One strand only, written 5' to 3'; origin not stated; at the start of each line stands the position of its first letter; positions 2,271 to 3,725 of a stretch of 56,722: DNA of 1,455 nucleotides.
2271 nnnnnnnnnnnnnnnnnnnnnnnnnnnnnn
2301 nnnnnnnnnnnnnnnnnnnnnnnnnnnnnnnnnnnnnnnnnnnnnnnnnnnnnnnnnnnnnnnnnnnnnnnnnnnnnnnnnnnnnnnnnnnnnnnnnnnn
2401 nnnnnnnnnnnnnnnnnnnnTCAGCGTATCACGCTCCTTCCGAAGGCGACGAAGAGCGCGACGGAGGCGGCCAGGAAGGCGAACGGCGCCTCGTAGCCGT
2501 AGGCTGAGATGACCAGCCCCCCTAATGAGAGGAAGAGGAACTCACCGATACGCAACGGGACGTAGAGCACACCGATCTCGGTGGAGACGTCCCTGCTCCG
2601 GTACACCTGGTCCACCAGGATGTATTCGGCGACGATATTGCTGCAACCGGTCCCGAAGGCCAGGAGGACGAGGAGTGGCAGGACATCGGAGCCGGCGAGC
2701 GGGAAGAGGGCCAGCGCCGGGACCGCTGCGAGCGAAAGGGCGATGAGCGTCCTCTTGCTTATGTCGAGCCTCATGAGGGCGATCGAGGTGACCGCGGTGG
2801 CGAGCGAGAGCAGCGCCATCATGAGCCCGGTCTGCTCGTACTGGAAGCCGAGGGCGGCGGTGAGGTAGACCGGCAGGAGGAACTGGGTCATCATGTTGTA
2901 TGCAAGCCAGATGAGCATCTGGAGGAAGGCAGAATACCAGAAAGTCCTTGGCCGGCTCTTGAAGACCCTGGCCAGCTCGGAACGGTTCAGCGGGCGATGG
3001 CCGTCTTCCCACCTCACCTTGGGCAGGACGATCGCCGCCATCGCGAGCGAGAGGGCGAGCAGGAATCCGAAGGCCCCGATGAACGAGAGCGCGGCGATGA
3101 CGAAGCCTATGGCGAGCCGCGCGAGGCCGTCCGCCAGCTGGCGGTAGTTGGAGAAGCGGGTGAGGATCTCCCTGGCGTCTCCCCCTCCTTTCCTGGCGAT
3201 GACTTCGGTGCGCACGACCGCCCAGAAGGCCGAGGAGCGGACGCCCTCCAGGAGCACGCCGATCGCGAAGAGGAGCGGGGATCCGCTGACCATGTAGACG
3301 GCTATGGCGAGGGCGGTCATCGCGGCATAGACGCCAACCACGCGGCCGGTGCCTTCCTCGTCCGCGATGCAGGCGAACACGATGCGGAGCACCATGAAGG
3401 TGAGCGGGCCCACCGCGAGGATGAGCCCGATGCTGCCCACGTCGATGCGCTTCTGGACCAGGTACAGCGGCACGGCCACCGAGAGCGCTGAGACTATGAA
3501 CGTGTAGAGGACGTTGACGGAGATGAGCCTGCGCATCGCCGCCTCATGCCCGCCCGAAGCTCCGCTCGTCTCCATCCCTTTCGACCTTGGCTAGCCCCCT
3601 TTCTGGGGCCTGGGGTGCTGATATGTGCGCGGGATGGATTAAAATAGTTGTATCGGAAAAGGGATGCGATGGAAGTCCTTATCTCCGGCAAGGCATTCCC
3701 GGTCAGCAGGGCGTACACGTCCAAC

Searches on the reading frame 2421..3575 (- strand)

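Call 87: search_protein_families(library=pfam, proteins=[window:2421-3575:-], max_evalue=0.00001)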
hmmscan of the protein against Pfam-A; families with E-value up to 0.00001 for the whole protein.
window:2421-3575:- (384 aa): 1 family
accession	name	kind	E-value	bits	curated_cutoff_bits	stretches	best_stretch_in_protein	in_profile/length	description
PF07690.21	MFS_1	-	2.6e-21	76.4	33.4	2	19-311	3-310/347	Major Facilitator Superfamily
